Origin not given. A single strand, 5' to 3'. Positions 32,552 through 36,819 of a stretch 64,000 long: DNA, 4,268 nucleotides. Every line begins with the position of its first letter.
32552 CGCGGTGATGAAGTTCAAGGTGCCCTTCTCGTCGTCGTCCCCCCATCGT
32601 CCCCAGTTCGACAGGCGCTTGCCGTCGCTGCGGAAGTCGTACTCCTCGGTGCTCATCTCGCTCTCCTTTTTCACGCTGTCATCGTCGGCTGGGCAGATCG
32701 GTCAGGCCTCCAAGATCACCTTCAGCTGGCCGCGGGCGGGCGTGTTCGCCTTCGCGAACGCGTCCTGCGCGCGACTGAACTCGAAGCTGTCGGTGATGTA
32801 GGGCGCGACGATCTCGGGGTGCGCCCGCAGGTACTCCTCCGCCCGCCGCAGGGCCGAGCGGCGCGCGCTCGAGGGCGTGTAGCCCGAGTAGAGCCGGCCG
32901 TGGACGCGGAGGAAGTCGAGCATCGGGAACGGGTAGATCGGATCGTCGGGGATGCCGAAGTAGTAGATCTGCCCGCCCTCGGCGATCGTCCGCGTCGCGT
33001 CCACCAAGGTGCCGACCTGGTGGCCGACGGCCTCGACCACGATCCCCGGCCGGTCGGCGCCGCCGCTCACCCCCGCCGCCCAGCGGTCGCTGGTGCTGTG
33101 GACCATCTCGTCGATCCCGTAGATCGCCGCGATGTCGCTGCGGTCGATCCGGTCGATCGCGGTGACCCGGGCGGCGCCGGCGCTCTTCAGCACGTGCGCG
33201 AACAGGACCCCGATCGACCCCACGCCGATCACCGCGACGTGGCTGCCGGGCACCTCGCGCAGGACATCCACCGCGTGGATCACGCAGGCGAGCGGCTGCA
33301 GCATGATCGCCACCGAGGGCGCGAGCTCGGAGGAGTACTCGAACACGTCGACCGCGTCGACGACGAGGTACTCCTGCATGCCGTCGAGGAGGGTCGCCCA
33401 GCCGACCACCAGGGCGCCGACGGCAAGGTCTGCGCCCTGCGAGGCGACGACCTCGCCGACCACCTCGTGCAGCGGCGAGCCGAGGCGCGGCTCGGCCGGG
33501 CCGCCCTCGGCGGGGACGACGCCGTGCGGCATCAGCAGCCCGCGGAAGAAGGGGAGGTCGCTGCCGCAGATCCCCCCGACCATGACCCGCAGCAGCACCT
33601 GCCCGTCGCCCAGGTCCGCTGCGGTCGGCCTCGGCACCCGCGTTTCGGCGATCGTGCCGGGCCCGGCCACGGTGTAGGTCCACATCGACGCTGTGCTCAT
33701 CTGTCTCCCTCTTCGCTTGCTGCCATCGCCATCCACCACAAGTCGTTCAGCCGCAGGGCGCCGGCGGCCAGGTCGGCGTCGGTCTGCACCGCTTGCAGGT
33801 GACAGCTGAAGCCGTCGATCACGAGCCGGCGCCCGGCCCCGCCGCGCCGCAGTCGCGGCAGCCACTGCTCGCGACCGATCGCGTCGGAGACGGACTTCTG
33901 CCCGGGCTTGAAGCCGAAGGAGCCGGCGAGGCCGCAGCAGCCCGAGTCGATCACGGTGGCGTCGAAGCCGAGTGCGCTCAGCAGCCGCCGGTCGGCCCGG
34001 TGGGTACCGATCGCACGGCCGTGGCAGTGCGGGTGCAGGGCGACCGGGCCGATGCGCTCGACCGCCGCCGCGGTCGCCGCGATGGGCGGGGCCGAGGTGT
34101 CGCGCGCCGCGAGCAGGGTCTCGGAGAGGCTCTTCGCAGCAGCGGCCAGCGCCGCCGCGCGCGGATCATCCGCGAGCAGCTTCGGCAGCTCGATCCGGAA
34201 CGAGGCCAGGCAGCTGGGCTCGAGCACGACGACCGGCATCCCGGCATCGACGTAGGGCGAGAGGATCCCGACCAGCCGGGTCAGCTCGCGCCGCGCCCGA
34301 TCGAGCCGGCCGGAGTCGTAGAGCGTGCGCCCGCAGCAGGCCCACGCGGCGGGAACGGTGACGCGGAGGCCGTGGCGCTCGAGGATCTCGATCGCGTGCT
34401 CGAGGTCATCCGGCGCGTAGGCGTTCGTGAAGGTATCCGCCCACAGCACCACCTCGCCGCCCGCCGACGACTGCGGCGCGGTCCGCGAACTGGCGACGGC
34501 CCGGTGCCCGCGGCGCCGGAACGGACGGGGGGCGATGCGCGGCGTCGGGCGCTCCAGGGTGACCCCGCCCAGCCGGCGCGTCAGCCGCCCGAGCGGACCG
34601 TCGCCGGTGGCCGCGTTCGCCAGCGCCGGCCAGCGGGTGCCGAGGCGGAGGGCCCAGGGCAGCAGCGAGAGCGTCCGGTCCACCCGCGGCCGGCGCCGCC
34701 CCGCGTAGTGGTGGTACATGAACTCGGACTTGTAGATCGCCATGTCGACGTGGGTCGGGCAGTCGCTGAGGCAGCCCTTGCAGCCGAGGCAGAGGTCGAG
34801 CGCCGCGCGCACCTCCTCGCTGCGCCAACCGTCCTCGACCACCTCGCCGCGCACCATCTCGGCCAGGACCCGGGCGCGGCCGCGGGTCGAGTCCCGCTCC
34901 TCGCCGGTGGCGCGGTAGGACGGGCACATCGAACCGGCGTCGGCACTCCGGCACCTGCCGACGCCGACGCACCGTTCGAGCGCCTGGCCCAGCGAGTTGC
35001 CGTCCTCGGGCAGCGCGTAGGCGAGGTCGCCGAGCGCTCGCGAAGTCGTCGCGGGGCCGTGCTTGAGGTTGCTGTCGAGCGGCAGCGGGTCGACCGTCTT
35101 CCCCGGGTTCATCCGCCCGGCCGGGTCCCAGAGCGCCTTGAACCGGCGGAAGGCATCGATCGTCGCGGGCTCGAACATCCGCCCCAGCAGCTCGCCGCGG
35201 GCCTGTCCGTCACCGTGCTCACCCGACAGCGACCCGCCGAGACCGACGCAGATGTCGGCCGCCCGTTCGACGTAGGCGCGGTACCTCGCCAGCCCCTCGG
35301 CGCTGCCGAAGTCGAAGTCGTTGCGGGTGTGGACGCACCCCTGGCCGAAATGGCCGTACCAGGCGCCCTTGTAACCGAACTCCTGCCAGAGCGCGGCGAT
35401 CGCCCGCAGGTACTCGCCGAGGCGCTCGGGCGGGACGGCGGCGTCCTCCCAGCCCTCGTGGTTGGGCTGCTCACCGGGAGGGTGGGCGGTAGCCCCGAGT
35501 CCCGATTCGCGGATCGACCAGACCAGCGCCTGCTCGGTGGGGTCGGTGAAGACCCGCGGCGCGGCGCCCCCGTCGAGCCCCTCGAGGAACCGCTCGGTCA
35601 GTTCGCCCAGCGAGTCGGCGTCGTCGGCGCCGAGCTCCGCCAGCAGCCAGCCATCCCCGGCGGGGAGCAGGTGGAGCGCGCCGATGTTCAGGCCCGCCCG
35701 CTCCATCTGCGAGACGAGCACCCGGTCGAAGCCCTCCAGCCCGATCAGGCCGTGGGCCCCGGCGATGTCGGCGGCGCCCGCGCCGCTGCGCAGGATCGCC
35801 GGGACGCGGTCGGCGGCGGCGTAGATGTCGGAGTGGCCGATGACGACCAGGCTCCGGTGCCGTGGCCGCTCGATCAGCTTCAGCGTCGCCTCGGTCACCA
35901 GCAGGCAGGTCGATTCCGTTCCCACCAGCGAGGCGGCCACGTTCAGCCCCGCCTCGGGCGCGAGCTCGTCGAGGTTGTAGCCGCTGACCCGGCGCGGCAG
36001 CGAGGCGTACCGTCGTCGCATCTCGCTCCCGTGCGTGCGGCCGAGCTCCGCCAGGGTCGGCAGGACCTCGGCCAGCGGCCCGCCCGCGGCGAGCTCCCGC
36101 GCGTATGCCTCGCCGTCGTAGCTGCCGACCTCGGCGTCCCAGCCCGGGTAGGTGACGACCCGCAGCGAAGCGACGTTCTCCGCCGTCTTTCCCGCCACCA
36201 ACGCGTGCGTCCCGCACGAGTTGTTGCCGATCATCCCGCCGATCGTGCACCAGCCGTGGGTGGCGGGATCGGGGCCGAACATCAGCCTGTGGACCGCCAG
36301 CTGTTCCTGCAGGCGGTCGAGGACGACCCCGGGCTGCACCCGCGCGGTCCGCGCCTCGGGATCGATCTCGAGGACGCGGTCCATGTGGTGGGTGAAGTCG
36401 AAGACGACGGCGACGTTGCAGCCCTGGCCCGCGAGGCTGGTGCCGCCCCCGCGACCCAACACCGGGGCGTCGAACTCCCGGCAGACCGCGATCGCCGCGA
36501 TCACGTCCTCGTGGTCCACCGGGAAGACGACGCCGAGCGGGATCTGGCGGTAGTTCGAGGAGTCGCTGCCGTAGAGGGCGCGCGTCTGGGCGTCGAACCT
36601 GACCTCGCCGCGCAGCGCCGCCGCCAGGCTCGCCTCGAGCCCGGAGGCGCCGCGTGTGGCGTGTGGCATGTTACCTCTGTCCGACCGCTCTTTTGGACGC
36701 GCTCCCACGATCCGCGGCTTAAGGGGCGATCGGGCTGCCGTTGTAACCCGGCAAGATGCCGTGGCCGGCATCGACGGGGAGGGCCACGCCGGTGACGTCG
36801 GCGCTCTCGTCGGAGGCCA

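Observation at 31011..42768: Twelve-gene, tightly coupled operon of lactonase-like, CMD, cupin, FAD/Fe-S and aldolase enzymes that matches no pathway I can name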

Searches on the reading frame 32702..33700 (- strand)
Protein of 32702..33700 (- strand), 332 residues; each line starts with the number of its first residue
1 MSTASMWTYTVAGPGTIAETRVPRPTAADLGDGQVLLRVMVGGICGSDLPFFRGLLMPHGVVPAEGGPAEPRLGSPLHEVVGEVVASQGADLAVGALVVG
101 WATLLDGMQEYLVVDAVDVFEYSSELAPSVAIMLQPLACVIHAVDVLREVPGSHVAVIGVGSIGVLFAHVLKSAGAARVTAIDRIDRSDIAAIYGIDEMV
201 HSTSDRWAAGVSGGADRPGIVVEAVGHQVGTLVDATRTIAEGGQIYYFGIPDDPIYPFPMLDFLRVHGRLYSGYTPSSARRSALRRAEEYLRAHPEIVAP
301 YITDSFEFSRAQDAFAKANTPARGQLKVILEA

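Call 5: search_protein_families(library=pfam, proteins=[window:32702-33700:-], max_evalue=0.01)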
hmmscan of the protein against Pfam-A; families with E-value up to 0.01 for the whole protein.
window:32702-33700:- (332 aa): 7 families
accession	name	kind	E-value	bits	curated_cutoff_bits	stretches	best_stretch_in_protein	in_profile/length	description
PF00107.32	ADH_zinc_N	-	4.3e-08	33.6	31.8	1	163-269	2-107/129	Zinc-binding dehydrogenase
PF16912.11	Glu_dehyd_C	-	1.4e-06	28.4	34.9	1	130-320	3-203/211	Glucose dehydrogenase C-terminus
PF08240.17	ADH_N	-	4.7e-06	27.2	23.5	1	31-117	1-97/104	Alcohol dehydrogenase GroES-like domain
PF16884.10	ADH_N_2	-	0.00077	19.8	31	1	27-119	25-105/108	N-terminal domain of oxidoreductase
PF02826.25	2-Hacid_dh_C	-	0.0016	18.3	25.1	1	147-190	31-73/178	D-isomer specific 2-hydroxyacid dehydrogenase, NAD binding domain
PF02558.23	ApbA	-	0.0031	17.6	22.2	1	155-187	1-32/150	Ketopantoate reductase PanE/ApbA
PF00899.27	ThiF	-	0.008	15.8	28.1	0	149-184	17-52/238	ThiF family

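Call 6: search_protein_families(library=ncbifam, proteins=[window:32702-33700:-], max_evalue=0.001)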
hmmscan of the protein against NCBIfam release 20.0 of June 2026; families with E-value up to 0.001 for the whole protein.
window:32702-33700:- (332 aa): 11 families
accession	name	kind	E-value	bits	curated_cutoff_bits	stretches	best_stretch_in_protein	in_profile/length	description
NF007375.0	PRK09880.1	equivalog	1.6e-19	69.9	469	1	107-251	125-268/344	L-idonate 5-dehydrogenase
NF003808.0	PRK05396.1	equivalog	1.4e-17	63.7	380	1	108-255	121-269/341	L-threonine 3-dehydrogenase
TIGR00692.1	tdh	equivalog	4.6e-16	58.8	458.35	1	106-255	116-267/340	L-threonine 3-dehydrogenase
NF041097.1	keto_inos_dh_IolM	equivalog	8.8e-15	54.2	450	1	124-252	177-314/389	scyllo-inosose 3-dehydrogenase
NF007489.0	PRK10083.1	equivalog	9.7e-14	51.1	376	1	106-254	115-264/339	Zn-dependent oxidoreductase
NF007642.0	PRK10309.1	equivalog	2.4e-10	40.2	550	1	107-202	116-212/347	galactitol-1-phosphate 5-dehydrogenase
TIGR03366.1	HpnZ_proposed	hypoth_equivalog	9.5e-10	38.2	328.1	1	114-255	117-261/315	putative phosphonate catabolism associated alcohol dehydrogenase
TIGR03451.1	mycoS_dep_FDH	equivalog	4.7e-08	32.2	512.9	1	138-317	163-345/358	S-(hydroxymethyl)mycothiol dehydrogenase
NF047908.1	AldhRedAhr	equivalog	1.2e-05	24.4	470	0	149-331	164-334/335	NADPH-dependent aldehyde reductase Ahr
NF006940.0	PRK09422.1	equivalog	0.00017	20.6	344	1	107-253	116-264/338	alcohol dehydrogenase AdhP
TIGR01202.1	bchC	equivalog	0.00054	19.2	291.25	1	102-192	97-186/308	chlorophyll synthesis pathway protein BchC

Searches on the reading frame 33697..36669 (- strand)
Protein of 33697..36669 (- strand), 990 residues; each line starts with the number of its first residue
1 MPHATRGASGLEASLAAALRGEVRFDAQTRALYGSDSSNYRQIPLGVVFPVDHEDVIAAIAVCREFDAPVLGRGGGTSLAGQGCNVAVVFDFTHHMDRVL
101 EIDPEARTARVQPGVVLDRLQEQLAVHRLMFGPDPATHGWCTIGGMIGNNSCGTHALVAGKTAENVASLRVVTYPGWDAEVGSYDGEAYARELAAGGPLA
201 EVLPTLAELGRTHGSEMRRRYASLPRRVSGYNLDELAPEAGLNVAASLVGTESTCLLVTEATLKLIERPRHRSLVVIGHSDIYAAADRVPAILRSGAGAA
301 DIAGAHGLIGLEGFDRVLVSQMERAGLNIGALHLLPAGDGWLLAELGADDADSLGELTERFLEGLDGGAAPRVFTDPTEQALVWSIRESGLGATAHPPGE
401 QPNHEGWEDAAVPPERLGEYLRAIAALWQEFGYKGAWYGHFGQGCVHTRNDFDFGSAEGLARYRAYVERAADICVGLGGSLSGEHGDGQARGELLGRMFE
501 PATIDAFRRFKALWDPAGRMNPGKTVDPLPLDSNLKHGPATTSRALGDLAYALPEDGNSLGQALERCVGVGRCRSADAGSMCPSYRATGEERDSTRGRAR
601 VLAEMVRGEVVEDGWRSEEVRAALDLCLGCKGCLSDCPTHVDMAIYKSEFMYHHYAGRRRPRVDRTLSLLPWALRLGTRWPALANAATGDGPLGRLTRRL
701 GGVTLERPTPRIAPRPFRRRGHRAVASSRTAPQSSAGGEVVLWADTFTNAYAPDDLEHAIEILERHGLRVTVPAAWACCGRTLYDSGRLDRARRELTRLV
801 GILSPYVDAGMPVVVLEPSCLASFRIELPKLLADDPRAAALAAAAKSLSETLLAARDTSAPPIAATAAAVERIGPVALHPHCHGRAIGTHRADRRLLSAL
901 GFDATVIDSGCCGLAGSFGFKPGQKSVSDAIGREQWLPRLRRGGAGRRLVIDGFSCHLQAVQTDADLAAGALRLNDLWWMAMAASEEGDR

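Call 5: search_protein_families(library=pfam, proteins=[window:33697-36669:-], max_evalue=0.01)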
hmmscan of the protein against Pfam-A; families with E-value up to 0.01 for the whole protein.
window:33697-36669:- (990 aa): 7 families
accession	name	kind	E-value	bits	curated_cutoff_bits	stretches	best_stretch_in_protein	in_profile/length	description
PF02913.24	FAD-oxidase_C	-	8.9e-39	134.1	21.2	1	332-524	54-247/248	FAD linked oxidases, C-terminal domain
PF01565.28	FAD_binding_4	-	3.9e-38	130.7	26.4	1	44-174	1-131/139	FAD binding domain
PF13183.11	Fer4_8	-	7.5e-09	36.4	27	1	564-641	2-68/68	4Fe-4S dicluster domain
PF13534.11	Fer4_17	-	1.6e-06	29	22.2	1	566-642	1-61/61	4Fe-4S dicluster domain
PF02754.22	CCG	-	0.00014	22.4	20.6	0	876-931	1-57/85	Cysteine-rich domain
PF13237.11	Fer4_10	-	0.0011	19.3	25.5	0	622-642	4-22/53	4Fe-4S dicluster domain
PF12838.12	Fer4_7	-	0.0068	17.3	27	0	566-640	1-51/52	4Fe-4S dicluster domain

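Call 6: search_protein_families(library=ncbifam, proteins=[window:33697-36669:-], max_evalue=0.001)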
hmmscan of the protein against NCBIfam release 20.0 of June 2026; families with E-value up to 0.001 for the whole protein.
window:33697-36669:- (990 aa): 11 families
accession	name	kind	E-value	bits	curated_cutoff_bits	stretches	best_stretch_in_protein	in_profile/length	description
NF049975.1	2HglutDHaseYdiJ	equivalog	1e-112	377.8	1350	2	16-607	24-619/1018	D-2-hydroxyglutarate dehydrogenase YdiJ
TIGR00387.1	glcD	equivalog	2.8e-54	184.5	567.9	2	47-176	1-131/413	glycolate oxidase subunit GlcD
NF008408.0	PRK11230.1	equivalog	3.8e-47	160.9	897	2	37-183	49-196/499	glycolate oxidase subunit GlcD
NF008369.0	PRK11168.1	equivalog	1.1e-38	133.3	278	1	618-934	51-356/401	anaerobic glycerol-3-phosphate dehydrogenase subunit C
NF008434.0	PRK11274.1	equivalog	2e-23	83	333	1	557-920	15-352/409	glycolate oxidase subunit GlcF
NF045670.1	quin_L_LdhH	equivalog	1e-20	73.6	800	1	618-959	347-684/706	L-lactate dehydrogenase (quinone) large subunit LdhH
TIGR03379.1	glycerol3P_GlpC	equivalog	9.8e-18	64.1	279.9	1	622-935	49-354/397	anaerobic glycerol-3-phosphate dehydrogenase subunit GlpC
NF053785.1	DcplphribOxDprE1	equivalog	8.3e-10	38.4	500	1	47-174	18-143/449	decaprenylphosphoryl-beta-D-ribose oxidase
NF004898.0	PRK06259.1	equivalog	9.9e-07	27.7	385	1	736-804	260-328/488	fumarate reductase (CoM/CoB) subunit TfrB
TIGR01677.1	pln_FAD_oxido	subfamily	0.00033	19.3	383.1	1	82-173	77-168/560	FAD-dependent oxidoreductase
TIGR01679.1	bact_FAD_ox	subfamily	0.00085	18.3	292.25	0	47-176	15-138/419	FAD-linked oxidoreductase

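Call 83: search_dna_similar(query=window:33697-36669:-, collection=plasmids, mode=protein, max_rows=12)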
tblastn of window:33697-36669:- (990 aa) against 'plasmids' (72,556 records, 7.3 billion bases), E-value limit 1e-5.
Records with a match: 833; places in all: 1051; records where one place covers at least 80% of the query: 250.
Best place of each record, by identity: <60% 833.
By first word of the organism name: Rhizobium 149; Pseudosulfitobacter 87; Sinorhizobium 73; Azospirillum 31; Paracoccus 25; Streptomyces 24; Rhodococcus 23; Sulfitobacter 18; Burkholderia 17; Haladaptatus 17; and 130 more.
By predicted mobility (MOB-suite, as given by PLSDB): non-mobilizable 558; conjugative 198; mobilizable 77.
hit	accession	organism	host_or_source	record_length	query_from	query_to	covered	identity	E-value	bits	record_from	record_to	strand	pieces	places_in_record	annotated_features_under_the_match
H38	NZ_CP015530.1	Rhodococcus sp. WB1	soil,PCBs contaminated soil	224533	23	987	97%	45.4%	0e+0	729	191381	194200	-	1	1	FAD-binding and (Fe-S)-binding domain-containing protein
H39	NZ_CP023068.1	Sinorhizobium sojae CCBAU 05684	G.max,nodule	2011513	23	962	95%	45.5%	0e+0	721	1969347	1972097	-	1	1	record has no annotation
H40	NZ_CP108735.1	Streptomyces sp. NBC_00984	-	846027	23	964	95%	45.3%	0e+0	710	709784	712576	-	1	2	FAD-linked oxidase C-terminal domain-containing protein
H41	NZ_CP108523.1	Streptomyces sp. NBC_01230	-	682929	23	962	95%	45.4%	0e+0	712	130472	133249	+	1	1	FAD-linked oxidase C-terminal domain-containing protein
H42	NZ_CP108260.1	Streptomyces sp. NBC_00055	-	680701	23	962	95%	45.4%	0e+0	712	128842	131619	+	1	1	FAD-linked oxidase C-terminal domain-containing protein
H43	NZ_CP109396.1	Streptomyces sp. NBC_01527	-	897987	23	962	95%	45.4%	0e+0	712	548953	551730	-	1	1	FAD-linked oxidase C-terminal domain-containing protein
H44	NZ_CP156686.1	Burkholderia stagnalis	Bacterial cells,soils collected in ...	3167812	23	962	95%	45.3%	0e+0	730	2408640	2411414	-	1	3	none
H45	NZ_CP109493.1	Streptomyces sp. NBC_01435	-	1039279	23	959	95%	45.1%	0e+0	704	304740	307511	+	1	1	record has no annotation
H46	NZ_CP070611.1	Rhodococcus koreensis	cell culture,rhizosphere of apple ...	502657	23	987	97%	43.7%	0e+0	692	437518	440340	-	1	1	FAD-binding and (Fe-S)-binding domain-containing protein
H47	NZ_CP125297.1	Paraburkholderia sabiae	Mimosa caesalpiniifolia,cell ...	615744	23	977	96%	43.9%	0e+0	716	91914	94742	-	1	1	FAD-binding and (Fe-S)-binding domain-containing protein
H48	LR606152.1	Rhizobium sp. Q54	paddy soil contaminated with arsenic ...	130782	23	965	95%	44.4%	0e+0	726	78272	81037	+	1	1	FAD-binding oxidoreductase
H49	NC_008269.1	Rhodococcus jostii RHA1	-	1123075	23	959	95%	44.7%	0e+0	702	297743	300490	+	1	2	record has no annotation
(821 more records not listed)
